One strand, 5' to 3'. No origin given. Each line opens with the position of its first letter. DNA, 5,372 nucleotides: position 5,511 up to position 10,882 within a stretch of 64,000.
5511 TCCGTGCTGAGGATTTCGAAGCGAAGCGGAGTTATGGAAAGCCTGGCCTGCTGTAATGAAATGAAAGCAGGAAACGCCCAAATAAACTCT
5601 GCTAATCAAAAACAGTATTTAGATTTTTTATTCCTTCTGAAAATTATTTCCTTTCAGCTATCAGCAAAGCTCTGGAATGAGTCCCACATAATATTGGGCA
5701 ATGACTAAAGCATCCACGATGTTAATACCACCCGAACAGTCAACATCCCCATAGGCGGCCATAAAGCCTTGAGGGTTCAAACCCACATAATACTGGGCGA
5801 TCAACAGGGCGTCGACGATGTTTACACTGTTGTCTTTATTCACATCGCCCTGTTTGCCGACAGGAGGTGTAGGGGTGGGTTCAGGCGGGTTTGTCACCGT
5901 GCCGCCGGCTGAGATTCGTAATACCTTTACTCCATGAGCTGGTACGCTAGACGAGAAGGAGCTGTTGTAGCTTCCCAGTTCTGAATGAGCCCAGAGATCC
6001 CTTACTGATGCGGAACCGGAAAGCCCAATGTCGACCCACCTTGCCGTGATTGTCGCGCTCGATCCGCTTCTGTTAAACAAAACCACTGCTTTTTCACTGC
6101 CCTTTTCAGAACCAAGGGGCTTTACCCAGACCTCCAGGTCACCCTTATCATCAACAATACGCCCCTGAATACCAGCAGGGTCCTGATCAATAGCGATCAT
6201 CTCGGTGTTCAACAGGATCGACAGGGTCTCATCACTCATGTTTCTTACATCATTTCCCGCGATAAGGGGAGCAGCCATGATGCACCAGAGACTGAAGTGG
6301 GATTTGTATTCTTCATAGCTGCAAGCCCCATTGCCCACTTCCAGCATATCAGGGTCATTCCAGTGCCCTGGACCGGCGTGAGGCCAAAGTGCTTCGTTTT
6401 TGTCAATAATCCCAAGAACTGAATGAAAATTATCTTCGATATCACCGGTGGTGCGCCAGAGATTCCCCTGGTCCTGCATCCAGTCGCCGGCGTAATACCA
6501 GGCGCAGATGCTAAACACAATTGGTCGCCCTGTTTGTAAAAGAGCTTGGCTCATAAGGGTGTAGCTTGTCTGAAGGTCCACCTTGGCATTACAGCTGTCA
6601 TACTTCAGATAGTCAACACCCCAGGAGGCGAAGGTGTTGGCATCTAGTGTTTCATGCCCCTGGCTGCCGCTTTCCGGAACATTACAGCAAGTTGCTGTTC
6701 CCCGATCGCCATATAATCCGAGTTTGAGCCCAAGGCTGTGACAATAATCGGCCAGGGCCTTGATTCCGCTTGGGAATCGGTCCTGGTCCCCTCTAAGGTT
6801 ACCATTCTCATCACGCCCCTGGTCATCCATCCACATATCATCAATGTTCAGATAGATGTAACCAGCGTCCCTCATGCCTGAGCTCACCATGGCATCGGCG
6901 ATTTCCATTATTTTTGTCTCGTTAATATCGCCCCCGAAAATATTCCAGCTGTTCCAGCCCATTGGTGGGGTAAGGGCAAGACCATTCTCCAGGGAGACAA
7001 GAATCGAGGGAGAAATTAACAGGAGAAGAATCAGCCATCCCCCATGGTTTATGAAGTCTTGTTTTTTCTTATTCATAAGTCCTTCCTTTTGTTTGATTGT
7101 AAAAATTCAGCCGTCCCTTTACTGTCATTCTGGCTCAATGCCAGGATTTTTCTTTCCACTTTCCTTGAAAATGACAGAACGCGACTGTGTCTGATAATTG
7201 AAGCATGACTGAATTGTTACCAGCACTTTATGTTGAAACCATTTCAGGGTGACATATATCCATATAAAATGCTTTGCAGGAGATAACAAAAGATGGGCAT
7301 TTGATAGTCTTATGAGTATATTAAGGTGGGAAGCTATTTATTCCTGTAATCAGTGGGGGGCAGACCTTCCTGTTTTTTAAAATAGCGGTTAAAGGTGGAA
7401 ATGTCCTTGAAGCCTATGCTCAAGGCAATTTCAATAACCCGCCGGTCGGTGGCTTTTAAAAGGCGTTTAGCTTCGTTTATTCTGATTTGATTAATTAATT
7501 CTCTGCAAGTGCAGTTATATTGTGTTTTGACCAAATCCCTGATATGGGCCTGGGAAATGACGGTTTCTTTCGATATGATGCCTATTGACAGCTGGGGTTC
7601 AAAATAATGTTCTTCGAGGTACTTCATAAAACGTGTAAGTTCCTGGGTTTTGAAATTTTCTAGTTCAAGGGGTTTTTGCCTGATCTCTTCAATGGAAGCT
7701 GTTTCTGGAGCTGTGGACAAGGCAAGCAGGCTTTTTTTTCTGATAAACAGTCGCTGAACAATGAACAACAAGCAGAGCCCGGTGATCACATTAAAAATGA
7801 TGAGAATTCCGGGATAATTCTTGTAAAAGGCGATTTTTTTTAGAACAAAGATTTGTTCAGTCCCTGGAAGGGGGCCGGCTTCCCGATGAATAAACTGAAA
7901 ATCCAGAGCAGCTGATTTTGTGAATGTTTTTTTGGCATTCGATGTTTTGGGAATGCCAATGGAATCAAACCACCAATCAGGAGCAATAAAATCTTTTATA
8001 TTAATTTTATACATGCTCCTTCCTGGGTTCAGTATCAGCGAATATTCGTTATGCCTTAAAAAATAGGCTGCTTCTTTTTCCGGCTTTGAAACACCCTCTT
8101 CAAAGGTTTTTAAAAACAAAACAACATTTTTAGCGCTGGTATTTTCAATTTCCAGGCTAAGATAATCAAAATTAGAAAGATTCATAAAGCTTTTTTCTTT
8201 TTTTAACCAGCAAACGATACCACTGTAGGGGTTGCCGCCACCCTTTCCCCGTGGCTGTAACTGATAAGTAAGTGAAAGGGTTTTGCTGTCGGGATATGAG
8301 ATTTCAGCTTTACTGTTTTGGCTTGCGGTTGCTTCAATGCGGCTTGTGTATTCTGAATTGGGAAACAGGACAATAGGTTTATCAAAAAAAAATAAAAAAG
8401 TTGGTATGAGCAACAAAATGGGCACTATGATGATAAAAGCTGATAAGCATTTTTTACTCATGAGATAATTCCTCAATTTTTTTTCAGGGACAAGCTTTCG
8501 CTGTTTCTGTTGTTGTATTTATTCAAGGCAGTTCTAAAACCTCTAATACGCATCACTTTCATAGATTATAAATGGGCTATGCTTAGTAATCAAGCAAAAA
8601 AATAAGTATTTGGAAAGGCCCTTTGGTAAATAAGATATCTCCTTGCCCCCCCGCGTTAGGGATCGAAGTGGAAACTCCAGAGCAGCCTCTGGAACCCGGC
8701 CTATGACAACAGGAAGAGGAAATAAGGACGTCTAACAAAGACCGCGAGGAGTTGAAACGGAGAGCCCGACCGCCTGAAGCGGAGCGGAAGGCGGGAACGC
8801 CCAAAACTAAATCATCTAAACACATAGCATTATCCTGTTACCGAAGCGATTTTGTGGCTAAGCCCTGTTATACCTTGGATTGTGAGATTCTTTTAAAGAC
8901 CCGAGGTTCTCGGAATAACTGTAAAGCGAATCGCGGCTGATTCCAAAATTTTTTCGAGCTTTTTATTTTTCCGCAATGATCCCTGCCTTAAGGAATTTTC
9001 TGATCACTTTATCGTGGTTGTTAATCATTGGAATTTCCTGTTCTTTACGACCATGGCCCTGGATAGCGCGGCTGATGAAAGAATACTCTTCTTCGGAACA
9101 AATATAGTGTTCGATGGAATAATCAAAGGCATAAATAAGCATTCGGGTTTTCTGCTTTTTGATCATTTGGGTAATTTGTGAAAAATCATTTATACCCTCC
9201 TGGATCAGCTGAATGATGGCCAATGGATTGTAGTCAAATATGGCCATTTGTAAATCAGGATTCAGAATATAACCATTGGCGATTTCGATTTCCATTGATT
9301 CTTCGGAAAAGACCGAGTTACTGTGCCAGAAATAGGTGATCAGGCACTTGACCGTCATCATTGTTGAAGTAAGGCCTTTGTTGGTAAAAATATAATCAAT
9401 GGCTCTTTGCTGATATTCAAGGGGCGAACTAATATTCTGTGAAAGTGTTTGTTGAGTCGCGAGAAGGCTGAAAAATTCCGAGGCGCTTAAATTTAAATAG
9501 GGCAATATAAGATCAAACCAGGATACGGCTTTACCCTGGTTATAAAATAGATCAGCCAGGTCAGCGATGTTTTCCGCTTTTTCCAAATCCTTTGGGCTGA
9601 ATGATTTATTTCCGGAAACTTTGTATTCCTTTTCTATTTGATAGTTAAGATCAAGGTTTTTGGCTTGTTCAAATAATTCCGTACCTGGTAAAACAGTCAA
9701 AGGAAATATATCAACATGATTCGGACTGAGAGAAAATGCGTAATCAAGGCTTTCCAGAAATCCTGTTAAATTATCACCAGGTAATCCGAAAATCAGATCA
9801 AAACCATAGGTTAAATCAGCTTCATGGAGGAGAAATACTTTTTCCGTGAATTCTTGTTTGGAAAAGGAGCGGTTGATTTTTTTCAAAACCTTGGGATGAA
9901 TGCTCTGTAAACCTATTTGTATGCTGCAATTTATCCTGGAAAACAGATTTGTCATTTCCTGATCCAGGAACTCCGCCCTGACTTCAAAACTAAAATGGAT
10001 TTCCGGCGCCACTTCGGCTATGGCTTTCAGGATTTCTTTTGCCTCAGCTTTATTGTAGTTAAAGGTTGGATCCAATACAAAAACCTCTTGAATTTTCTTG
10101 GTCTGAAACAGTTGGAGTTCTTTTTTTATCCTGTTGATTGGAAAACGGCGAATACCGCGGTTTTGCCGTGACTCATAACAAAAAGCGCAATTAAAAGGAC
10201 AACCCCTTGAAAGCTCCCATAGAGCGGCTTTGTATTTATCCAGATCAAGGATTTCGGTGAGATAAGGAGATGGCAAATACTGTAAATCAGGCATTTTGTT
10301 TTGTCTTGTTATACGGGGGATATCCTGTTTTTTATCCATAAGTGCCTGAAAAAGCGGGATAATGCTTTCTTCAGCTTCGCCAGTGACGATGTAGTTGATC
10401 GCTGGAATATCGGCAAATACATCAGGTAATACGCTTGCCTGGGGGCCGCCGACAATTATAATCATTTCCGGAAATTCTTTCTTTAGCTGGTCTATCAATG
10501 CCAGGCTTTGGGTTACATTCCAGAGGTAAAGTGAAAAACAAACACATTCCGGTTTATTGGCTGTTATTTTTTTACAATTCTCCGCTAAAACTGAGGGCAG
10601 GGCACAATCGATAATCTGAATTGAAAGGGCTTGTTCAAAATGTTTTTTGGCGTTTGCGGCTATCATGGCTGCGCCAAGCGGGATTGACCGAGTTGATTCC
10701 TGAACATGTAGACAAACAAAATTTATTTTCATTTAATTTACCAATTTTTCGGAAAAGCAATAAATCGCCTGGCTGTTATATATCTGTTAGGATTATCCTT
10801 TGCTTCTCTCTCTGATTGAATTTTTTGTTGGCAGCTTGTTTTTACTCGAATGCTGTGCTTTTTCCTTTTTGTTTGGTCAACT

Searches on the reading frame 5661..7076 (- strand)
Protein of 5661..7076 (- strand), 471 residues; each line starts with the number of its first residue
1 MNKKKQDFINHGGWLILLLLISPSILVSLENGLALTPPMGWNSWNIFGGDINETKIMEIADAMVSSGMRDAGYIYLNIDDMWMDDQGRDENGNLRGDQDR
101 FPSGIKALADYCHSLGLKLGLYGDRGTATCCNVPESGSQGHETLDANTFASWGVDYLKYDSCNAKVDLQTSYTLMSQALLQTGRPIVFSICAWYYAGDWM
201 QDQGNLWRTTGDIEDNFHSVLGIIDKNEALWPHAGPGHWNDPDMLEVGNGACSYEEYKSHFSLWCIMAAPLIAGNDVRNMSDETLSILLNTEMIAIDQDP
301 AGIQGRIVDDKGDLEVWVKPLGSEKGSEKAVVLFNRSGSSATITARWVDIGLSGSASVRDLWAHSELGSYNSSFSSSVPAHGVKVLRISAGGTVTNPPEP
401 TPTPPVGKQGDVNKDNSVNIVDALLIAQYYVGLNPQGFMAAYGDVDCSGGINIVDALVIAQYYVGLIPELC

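Call 62: search_protein_families(library=pfam, proteins=[window:5661-7076:-], max_evalue=0.00001)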
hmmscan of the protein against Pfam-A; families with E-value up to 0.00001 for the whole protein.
window:5661-7076:- (471 aa): 4 families
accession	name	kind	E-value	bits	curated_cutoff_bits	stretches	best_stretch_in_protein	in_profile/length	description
PF16499.11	Melibiase_2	-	1.7e-76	257.7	23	1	36-299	1-284/284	Alpha galactosidase A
PF17801.7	Melibiase_C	-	2.6e-19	69.5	22.9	1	312-388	2-71/71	Alpha galactosidase C-terminal beta sandwich domain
PF00404.24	Dockerin_1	-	4.6e-08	33.6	22.9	1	410-462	2-55/57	Dockerin type I domain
PF02065.24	Melibiase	-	3.2e-06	26.8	27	1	38-122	42-123/347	Melibiase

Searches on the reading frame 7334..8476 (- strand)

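Call 62: search_protein_families(library=pfam, proteins=[window:7334-8476:-], max_evalue=0.00001)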
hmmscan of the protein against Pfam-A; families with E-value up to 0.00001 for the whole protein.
window:7334-8476:- (380 aa): 1 family
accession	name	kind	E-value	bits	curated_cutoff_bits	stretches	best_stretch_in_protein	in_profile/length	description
PF12833.13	HTH_18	-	1.6e-20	73.6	33.6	1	302-379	2-79/80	Helix-turn-helix domain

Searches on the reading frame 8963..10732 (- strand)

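Call 62: search_protein_families(library=pfam, proteins=[window:8963-10732:-], max_evalue=0.00001)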
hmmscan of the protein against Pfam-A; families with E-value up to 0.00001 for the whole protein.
window:8963-10732:- (589 aa): 2 families
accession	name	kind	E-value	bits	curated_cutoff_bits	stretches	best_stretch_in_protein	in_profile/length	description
PF04055.27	Radical_SAM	-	6.4e-22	78.9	29.5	1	173-331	2-165/166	Radical SAM superfamily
PF02310.24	B12-binding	-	1.7e-13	50.9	32.1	1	17-123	13-116/121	B12 binding domain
